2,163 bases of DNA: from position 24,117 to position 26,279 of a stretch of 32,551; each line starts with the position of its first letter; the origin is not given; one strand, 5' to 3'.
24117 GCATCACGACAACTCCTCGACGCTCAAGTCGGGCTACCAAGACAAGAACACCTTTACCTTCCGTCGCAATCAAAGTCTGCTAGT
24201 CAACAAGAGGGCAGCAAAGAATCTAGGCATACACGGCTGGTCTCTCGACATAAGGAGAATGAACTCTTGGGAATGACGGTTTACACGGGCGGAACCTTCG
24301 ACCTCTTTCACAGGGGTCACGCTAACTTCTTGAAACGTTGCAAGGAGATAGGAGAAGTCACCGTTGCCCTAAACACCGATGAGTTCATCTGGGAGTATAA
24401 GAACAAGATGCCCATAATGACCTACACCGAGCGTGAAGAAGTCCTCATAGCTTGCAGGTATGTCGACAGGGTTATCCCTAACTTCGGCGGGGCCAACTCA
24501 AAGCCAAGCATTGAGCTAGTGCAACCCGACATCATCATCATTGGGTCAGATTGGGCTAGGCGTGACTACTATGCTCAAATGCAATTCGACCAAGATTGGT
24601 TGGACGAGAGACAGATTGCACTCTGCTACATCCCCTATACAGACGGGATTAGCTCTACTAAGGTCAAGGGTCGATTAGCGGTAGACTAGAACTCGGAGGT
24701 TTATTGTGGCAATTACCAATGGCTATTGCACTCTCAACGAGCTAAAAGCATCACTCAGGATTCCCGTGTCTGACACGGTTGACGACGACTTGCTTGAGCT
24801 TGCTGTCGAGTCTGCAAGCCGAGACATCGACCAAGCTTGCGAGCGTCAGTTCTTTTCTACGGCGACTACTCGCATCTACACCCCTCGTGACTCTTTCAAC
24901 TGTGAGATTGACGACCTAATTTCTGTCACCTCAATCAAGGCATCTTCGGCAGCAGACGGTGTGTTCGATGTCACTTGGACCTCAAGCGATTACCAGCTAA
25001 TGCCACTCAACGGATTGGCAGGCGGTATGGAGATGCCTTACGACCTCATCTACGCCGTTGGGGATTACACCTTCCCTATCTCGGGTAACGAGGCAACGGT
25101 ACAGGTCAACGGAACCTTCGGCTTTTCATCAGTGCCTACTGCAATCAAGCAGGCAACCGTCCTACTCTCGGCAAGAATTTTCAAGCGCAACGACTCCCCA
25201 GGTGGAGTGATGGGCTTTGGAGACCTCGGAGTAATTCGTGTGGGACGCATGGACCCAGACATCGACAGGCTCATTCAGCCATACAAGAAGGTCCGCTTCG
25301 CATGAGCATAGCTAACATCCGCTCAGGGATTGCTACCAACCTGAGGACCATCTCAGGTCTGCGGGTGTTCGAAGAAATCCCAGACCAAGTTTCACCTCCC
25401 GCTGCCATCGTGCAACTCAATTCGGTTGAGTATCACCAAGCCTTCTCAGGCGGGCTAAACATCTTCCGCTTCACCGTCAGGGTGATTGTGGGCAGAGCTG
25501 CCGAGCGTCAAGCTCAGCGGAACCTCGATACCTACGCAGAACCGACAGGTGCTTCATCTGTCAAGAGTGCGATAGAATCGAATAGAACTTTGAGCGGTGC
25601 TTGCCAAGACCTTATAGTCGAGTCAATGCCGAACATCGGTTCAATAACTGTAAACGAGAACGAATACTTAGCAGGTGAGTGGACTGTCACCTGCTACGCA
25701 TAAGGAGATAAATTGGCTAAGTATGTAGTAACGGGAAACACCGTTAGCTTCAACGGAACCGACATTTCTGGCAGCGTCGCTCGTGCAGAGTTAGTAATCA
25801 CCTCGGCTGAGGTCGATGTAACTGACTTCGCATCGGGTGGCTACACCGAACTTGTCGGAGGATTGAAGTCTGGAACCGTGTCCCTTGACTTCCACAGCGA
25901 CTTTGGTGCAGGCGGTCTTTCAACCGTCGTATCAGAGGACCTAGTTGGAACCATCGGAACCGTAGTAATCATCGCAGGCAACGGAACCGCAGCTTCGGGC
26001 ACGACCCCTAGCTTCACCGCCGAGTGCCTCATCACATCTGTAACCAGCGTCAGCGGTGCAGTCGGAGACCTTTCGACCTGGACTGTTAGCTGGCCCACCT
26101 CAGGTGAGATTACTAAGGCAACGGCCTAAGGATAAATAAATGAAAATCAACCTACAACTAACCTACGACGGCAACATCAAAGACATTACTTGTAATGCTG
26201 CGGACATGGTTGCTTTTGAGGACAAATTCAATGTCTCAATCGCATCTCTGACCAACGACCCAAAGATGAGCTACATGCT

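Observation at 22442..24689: Glycosyltransferase plus CDP-glycerol synthesis cassette embedded in the virion structural module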

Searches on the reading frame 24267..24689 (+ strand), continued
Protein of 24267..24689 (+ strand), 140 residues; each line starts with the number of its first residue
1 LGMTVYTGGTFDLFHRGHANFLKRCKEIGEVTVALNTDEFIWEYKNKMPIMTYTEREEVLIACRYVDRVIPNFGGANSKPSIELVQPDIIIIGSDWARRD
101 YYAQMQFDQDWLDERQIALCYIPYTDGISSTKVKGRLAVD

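Call 75: fold_search(model_id=the predicted structure, library=pdb)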
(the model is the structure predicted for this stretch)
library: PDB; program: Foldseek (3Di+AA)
matches with E <= 10: 1528; with E <= 0.001: 107
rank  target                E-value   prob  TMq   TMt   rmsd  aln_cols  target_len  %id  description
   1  5x3d                  1.0e-10  1.00  0.80  0.86   2.1       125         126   35  Crystal structure of HEP-CMP-bound form of cytidylyltransferase (CyTase) domain of Fom1 from Streptomyces wedmorensis (released 2017-09-13)
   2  1coz_A                2.0e-10  1.00  0.79  0.85   2.5       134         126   36  CTP:GLYCEROL-3-PHOSPHATE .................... FROM BACILLUS SUBTILIS (released 1999-10-06)
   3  2b7l_A                2.1e-10  1.00  0.71  0.84   2.7       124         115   34  Crystal Structure of CTP:Glycerol-3-Phosphate Cytidylyltransferase from Staphylococcus aureus (released 2006-06-27)
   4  2b7l_B                8.2e-10  1.00  0.69  0.83   2.7       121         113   34  Crystal Structure of CTP:Glycerol-3-Phosphate Cytidylyltransferase from Staphylococcus aureus (released 2006-06-27)
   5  5xf2_E                1.1e-09  1.00  0.70  0.68   3.3       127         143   28  Crystal structure of SeMet-HldC from Burkholderia pseudomallei (released 2017-07-19)
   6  5xf2_A                2.5e-09  1.00  0.70  0.68   3.3       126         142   28  Crystal structure of SeMet-HldC from Burkholderia pseudomallei (released 2017-07-19)
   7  5xf2_B                7.4e-09  1.00  0.74  0.65   4.0       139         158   27  Crystal structure of SeMet-HldC from Burkholderia pseudomallei (released 2017-07-19)
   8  3glv_A                9.0e-09  1.00  0.69  0.77   3.0       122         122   27  Crystal structure of the lipopolysaccharide core biosynthesis protein from Thermoplasma volcanium GSS1 (released 2009-05-12)
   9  4zcq                  2.1e-08  1.00  0.71  0.75   3.4       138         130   23  Crystal structure of the C-terminal catalytic domain of Plasmodium falciparum CTP:phosphocholine cytidylyltransferase in (released 2016-09-14)
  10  4zcp                  2.6e-08  1.00  0.72  0.77   3.0       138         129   24  Crystal structure of the C-terminal catalytic domain of Plasmodium falciparum CTP:phosphocholine cytidylyltransferase in (released 2016-09-14)
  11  7q2i                  3.1e-08  1.00  0.71  0.73   3.4       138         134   23  Crystal structure of the C-terminal catalytic domain of Plasmodium falciparum CTP:phosphocholine cytidylyltransferase wi (released 2022-11-09)
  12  9hsm                  3.5e-08  1.00  0.72  0.75   3.2       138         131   24  Crystal structure of C-terminal catalytic domain of Plasmodium falciparum CTP:phosphocholine cytidylyltransferase with N (released 2025-02-05)
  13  7pvg                  3.5e-08  1.00  0.71  0.74   3.1       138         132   23  Crystal structure of the C-terminal catalytic domain of Plasmodium falciparum CTP:phosphocholine cytidylyltransferase wi (released 2022-10-05)
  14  9hsf                  3.8e-08  1.00  0.71  0.74   3.2       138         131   23  Crystal structure of C-terminal catalytic domain of Plasmodium falciparum CTP:phosphocholine cytidylyltransferase with 2 (released 2025-02-05)
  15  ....                  4.3e-08  1.00  0.78  0.37   3.8       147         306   24  Human CTP: Phosphoethanolamine Cytidylyltransferase in complex with CTP (released 2016-03-16)
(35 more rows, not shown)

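Call 87: search_protein_families(library=phrogs, proteins=[L002:5352-6008:+, L002:4729-5355:+, L053:6405-7094:+], max_evalue=0.01)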
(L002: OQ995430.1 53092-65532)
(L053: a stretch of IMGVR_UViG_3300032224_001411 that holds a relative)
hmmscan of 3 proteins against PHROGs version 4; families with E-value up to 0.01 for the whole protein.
L002:5352-6008:+ (218 aa): 2 families
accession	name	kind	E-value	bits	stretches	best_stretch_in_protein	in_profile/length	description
phrog_14945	-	moron, auxiliary metabolic gene and host takeover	1.6e-98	329.5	1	1-214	4-216/218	glycosyltransferase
phrog_2675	-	other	1.9e-23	83.7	1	4-202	5-220/599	DNA methyltransferase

L002:4729-5355:+ (208 aa): 2 families
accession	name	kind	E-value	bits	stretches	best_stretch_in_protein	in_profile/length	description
phrog_16010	-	moron, auxiliary metabolic gene and host takeover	3.1e-102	341.6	1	1-206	1-207/208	glycosyltransferase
phrog_21304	-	unknown function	0.0084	17.1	0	17-59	168-211/242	-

L053:6405-7094:+ (229 aa): 0 families

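Call 90: search_solved_structures(query=A3, max_evalue=0.001, show_alignments=5)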
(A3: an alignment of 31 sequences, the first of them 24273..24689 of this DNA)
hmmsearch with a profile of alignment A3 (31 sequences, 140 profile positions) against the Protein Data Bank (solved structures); distinct sequences matched with E-value up to 0.001: 12.
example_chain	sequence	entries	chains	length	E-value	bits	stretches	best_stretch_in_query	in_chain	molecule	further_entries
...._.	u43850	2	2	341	5.6e-29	103.9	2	3-79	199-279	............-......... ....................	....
1coz_A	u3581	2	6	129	2e-24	89.1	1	4-137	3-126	PROTEIN (GLYCEROL-3-PHOSPHATE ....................) | glycerol-3-phosphate cytidylyltransferase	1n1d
2b7l_A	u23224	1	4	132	6.3e-24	87.5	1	4-137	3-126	glycerol-3-phosphate cytidylyltransferase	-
5x3d_A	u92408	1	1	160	1.6e-23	86.2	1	4-137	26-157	Phosphoenolpyruvate phosphomutase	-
3glv_A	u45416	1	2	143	2.2e-11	46.9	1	4-96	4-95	Lipopolysaccharide core biosynthesis protein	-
5x9q_A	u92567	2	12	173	5.1e-11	45.7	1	4-97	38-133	Putative cytidylyltransferase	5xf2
3hl4_A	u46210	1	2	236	2.9e-10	43.2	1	3-73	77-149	Choline-phosphate cytidylyltransferase A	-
4mvc_A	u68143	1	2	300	4.5e-10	42.6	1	3-73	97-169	Choline-phosphate cytidylyltransferase A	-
4mvd_B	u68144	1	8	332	5.5e-10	42.3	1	3-73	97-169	Choline-phosphate cytidylyltransferase A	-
9hsg_A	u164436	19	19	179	6.6e-07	32.3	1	3-73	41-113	choline-phosphate cytidylyltransferase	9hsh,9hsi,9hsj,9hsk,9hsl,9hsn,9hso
9hsm_A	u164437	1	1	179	6.6e-07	32.3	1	3-73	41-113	choline-phosphate cytidylyltransferase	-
4zcp_A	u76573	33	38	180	6.7e-07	32.3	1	3-73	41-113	Cholinephosphate cytidylyltransferase | Choline-phosphate cytidylyltransferase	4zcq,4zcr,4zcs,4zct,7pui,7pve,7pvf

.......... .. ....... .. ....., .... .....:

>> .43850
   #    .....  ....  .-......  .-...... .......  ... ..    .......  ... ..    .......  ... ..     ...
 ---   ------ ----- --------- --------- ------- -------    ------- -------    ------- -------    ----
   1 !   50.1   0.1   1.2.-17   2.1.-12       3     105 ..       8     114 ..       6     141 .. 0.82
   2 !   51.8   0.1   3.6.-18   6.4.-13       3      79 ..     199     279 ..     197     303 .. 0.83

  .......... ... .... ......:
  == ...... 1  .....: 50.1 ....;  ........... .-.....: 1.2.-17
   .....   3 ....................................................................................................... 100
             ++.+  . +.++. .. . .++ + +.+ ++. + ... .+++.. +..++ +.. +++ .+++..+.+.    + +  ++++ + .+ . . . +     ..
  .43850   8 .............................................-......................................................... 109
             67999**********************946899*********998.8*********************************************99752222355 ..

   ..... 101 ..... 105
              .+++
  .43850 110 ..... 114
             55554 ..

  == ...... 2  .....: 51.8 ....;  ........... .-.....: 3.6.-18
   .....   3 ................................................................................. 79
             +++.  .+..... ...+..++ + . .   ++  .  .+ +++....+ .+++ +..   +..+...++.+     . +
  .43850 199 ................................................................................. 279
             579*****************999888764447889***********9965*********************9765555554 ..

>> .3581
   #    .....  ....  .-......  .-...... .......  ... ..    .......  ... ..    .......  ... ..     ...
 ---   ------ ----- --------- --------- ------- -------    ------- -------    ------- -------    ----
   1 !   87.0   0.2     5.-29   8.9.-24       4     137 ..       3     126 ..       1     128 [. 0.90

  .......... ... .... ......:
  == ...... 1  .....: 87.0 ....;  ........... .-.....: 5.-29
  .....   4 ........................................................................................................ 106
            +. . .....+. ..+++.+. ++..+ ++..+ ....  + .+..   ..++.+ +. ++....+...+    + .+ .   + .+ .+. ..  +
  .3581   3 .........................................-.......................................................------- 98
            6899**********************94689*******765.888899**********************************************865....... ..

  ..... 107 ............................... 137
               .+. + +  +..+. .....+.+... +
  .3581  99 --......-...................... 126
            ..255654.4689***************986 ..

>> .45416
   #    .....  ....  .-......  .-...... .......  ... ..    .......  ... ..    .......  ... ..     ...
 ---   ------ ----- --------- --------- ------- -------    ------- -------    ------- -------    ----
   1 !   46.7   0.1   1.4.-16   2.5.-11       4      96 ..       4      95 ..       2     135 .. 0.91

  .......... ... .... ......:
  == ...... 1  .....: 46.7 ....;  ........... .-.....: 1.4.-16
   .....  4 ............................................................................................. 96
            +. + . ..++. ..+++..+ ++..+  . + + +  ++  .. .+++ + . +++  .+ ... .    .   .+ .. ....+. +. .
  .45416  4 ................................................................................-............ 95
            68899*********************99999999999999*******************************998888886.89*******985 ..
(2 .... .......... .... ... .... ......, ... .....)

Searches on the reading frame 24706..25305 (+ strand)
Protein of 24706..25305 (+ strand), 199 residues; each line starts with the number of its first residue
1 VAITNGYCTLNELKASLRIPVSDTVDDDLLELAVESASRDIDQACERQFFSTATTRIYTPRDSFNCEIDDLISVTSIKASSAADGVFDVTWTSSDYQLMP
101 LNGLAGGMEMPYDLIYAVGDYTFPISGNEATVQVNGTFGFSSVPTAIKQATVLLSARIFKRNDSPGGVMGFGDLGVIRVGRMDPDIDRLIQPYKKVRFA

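Call 3: search_protein_families(library=pfam, proteins=[window:24706-25305:+], max_evalue=0.01)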
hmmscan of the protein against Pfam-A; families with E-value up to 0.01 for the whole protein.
window:24706-25305:+ (199 aa): 1 family
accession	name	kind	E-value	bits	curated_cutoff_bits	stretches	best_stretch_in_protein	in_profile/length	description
PF05135.19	Phage_connect_1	-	2.8e-05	24.9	21.2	1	9-57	3-42/101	Phage gp6-like head-tail connector protein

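Call 4: search_protein_families(library=phrogs, proteins=[window:24706-25305:+], max_evalue=0.001)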
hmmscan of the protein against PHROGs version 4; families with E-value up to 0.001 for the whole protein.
window:24706-25305:+ (199 aa): 3 families
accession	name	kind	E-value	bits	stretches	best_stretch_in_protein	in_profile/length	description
phrog_442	-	connector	3.3e-18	66.9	1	7-197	87-264/270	head-tail adaptor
phrog_5938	-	connector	1.4e-13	52.1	1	142-199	52-111/111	head-tail connector protein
phrog_40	-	connector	0.00062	20.2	0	9-52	43-84/201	head-tail adaptor Ad1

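Call 45: find_related_loci(query=window:24706-25305:+, collection=viral_contigs, flank=7000)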
Query window:24706-25305:+ (199 aa) in viral_contigs; peptide patterns used: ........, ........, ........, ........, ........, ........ (x = any residue, [..] = any of these).
600 stretches matched a pattern (row limit reached: there are more); 599 encode a relative of the query (tblastn E <= 1e-3); the best 80 are kept; 80 distinct loci.
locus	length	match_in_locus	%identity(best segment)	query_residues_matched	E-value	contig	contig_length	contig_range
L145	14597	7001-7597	87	1-199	6e-120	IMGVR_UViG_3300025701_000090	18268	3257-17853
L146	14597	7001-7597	87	1-199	1e-117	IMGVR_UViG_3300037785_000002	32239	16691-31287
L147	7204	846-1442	85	1-199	2e-116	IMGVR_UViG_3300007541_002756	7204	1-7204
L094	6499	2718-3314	89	1-199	4e-113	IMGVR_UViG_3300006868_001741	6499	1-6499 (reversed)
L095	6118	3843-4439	89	1-199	4e-113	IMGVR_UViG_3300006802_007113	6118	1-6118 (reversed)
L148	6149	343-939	89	1-199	4e-113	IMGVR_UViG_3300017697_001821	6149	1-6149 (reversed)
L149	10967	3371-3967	88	1-199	7e-113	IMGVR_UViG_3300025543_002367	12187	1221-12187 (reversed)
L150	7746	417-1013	83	1-199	8e-113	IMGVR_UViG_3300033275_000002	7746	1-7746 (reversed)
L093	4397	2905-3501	79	1-199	9e-109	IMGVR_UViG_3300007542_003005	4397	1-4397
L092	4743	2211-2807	79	1-199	2e-108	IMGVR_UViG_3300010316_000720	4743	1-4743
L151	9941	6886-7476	75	1-199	8e-99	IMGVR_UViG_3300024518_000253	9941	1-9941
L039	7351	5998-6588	75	1-199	4e-98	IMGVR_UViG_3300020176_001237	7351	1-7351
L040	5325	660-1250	75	1-199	4e-98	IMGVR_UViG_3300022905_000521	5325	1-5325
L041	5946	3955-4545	75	1-199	4e-98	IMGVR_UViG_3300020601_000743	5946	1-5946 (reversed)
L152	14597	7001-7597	72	1-199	2e-97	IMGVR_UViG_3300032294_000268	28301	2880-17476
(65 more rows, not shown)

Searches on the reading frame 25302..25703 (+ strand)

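Call 3: search_protein_families(library=pfam, proteins=[window:25302-25703:+], max_evalue=0.01)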
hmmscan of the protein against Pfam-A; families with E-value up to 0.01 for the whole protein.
window:25302-25703:+ (133 aa): 0 families

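Call 4: search_protein_families(library=phrogs, proteins=[window:25302-25703:+], max_evalue=0.001)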
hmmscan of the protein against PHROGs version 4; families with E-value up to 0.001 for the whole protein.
window:25302-25703:+ (133 aa): 1 family
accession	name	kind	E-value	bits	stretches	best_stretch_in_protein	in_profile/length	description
phrog_17840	-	connector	8.9e-40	136.7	1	1-133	2-135/138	tail terminator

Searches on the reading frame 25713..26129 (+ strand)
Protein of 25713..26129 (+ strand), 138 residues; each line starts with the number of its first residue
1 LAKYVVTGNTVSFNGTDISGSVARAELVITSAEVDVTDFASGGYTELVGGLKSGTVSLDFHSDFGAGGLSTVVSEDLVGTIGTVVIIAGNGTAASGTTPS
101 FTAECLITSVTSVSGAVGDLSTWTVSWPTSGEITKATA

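Call 3: search_protein_families(library=pfam, proteins=[window:25713-26129:+], max_evalue=0.01)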
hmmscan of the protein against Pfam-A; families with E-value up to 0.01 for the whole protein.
window:25713-26129:+ (138 aa): 0 families

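Call 4: search_protein_families(library=phrogs, proteins=[window:25713-26129:+], max_evalue=0.001)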
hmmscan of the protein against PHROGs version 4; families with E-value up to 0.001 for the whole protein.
window:25713-26129:+ (138 aa): 3 families
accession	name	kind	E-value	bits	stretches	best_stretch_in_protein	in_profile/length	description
phrog_4574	-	tail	1.3e-18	68.3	1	1-137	1-143/147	major tail protein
phrog_10528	-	tail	7.5e-08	33.5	1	16-137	22-141/142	major tail protein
phrog_9522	-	tail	2.7e-07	31.2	1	2-134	3-130/241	major tail protein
